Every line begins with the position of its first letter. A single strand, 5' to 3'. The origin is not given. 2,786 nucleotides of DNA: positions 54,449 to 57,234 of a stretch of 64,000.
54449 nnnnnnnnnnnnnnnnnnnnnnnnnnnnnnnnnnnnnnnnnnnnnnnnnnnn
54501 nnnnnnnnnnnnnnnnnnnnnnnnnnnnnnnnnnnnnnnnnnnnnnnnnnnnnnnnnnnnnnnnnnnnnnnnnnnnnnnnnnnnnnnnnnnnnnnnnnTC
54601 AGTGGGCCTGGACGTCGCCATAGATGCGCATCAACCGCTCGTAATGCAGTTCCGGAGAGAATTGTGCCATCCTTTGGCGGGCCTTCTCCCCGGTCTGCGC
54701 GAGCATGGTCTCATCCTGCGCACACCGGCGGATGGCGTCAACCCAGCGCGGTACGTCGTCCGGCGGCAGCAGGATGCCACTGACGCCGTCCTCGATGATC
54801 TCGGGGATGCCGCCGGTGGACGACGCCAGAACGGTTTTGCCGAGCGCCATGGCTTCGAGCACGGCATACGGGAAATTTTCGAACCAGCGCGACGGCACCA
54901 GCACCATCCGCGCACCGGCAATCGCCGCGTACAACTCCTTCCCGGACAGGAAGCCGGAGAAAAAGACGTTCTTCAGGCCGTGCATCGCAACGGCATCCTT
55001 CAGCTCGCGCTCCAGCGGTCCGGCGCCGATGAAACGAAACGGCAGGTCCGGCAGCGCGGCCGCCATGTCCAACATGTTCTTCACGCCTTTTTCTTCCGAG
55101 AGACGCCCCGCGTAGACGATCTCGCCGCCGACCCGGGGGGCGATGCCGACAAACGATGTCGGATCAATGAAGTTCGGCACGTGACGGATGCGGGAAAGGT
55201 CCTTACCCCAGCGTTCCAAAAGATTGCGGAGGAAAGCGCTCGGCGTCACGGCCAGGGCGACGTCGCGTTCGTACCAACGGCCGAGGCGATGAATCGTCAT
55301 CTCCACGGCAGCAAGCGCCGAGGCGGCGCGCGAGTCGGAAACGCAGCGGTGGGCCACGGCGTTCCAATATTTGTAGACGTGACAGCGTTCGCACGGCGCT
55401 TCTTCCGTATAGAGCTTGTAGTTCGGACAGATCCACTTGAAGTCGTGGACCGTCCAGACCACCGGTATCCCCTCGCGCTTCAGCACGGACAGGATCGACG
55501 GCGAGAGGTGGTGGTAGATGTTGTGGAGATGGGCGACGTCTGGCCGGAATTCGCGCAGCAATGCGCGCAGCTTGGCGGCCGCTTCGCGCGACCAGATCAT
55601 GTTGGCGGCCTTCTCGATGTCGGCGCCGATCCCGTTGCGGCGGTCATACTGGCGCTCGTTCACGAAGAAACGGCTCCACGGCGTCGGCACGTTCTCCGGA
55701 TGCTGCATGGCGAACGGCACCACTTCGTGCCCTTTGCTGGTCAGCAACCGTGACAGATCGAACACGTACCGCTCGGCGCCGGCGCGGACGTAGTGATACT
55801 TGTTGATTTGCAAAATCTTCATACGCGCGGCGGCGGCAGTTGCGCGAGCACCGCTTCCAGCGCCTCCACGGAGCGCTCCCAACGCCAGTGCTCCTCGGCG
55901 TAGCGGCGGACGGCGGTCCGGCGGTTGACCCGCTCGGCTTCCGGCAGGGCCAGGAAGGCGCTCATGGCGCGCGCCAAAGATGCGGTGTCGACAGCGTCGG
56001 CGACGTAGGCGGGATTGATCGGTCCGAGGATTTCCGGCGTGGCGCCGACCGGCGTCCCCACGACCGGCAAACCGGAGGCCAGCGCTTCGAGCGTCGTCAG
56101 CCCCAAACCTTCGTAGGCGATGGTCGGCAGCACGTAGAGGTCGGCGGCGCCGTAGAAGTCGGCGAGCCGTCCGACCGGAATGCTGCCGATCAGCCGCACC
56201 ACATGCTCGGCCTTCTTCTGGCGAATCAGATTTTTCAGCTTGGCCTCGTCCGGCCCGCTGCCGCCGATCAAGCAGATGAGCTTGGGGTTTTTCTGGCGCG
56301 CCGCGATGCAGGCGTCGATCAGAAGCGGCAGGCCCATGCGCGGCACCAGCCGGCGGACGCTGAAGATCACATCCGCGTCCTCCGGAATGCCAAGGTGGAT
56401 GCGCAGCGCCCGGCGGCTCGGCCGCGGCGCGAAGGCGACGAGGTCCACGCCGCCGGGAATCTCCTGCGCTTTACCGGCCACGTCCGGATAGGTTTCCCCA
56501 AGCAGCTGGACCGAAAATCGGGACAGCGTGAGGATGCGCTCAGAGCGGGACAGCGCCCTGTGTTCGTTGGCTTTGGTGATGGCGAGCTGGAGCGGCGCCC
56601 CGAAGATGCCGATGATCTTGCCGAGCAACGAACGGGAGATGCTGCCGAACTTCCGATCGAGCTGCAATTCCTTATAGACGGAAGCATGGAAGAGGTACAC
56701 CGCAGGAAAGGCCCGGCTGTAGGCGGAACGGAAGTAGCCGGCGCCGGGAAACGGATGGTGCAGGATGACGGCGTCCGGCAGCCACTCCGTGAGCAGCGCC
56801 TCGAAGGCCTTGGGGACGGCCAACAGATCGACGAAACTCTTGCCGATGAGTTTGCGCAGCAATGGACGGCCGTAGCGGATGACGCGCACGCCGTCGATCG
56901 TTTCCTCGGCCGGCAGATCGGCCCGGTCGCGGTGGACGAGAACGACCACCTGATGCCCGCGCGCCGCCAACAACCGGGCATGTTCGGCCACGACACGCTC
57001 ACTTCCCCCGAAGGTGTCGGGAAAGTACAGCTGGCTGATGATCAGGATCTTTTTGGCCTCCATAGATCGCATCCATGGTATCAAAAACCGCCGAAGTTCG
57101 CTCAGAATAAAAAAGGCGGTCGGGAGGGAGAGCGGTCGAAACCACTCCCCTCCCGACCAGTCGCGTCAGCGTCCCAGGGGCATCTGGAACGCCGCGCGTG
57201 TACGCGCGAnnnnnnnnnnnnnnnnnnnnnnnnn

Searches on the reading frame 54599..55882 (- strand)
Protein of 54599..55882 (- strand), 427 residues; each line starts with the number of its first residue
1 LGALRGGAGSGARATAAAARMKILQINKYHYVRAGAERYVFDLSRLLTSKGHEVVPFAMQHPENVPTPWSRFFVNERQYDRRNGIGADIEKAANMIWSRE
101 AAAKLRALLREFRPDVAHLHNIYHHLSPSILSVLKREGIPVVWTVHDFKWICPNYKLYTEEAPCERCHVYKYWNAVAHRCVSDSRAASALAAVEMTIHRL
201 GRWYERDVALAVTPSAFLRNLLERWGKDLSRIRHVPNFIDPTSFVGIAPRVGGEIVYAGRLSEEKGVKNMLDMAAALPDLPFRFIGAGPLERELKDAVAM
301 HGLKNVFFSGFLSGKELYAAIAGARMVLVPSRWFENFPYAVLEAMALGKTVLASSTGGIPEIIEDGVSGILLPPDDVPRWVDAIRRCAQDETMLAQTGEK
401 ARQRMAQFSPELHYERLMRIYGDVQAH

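Call 51: search_protein_families(library=pfam, proteins=[window:54599-55882:-], max_evalue=0.001)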
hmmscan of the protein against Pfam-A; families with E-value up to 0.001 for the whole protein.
window:54599-55882:- (427 aa): 6 families
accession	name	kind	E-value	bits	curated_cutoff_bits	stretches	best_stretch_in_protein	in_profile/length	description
PF00534.26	Glycos_transf_1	-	4.2e-33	114.7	26.4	1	255-404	18-172/172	Glycosyl transferases group 1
PF13692.12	Glyco_trans_1_4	-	3.5e-29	102.3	27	1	254-390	3-142/142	Glycosyl transferases group 1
PF13439.12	Glyco_transf_4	-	1e-20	74.9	28.5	1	35-242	3-169/170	Glycosyltransferase Family 4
PF13579.12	Glyco_trans_4_4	-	3.6e-13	50.6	29.7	1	35-237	2-157/158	Glycosyl transferase 4-like domain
PF13524.12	Glyco_trans_1_2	-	1.7e-09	38.2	25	1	269-406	4-130/144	Glycosyl transferase-like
PF20706.3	GT4-conflict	-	2.8e-05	23.7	26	1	315-408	273-376/385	Family 4 Glycosyltransferase in conflict systems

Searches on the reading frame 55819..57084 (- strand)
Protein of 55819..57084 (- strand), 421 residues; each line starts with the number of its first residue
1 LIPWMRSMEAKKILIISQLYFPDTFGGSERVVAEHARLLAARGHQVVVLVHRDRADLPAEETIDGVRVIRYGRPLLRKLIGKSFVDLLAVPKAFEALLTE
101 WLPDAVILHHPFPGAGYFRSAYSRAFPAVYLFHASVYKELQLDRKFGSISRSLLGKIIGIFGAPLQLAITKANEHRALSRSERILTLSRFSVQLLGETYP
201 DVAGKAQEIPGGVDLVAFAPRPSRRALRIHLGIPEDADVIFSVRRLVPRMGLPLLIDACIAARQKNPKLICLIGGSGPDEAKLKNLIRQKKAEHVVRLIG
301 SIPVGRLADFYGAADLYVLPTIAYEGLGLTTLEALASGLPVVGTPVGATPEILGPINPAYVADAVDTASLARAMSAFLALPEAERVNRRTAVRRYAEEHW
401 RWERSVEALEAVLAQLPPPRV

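Call 51: search_protein_families(library=pfam, proteins=[window:55819-57084:-], max_evalue=0.001)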
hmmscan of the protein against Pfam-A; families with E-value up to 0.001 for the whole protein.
window:55819-57084:- (421 aa): 6 families
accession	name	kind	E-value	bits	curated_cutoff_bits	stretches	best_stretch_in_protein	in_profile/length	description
PF00534.26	Glycos_transf_1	-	9.5e-31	107.1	26.4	1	225-392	3-165/172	Glycosyl transferases group 1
PF13692.12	Glyco_trans_1_4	-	3.4e-23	82.9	27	1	239-378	3-140/142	Glycosyl transferases group 1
PF13439.12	Glyco_transf_4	-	1.7e-18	67.6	28.5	1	25-215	1-168/170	Glycosyltransferase Family 4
PF13579.12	Glyco_trans_4_4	-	4.2e-15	56.9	29.7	1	26-197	1-144/158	Glycosyl transferase 4-like domain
PF20706.3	GT4-conflict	-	2.2e-06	27.4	26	0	272-408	237-384/385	Family 4 Glycosyltransferase in conflict systems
PF13524.12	Glyco_trans_1_2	-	0.00046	20.6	25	1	267-409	13-142/144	Glycosyl transferase-like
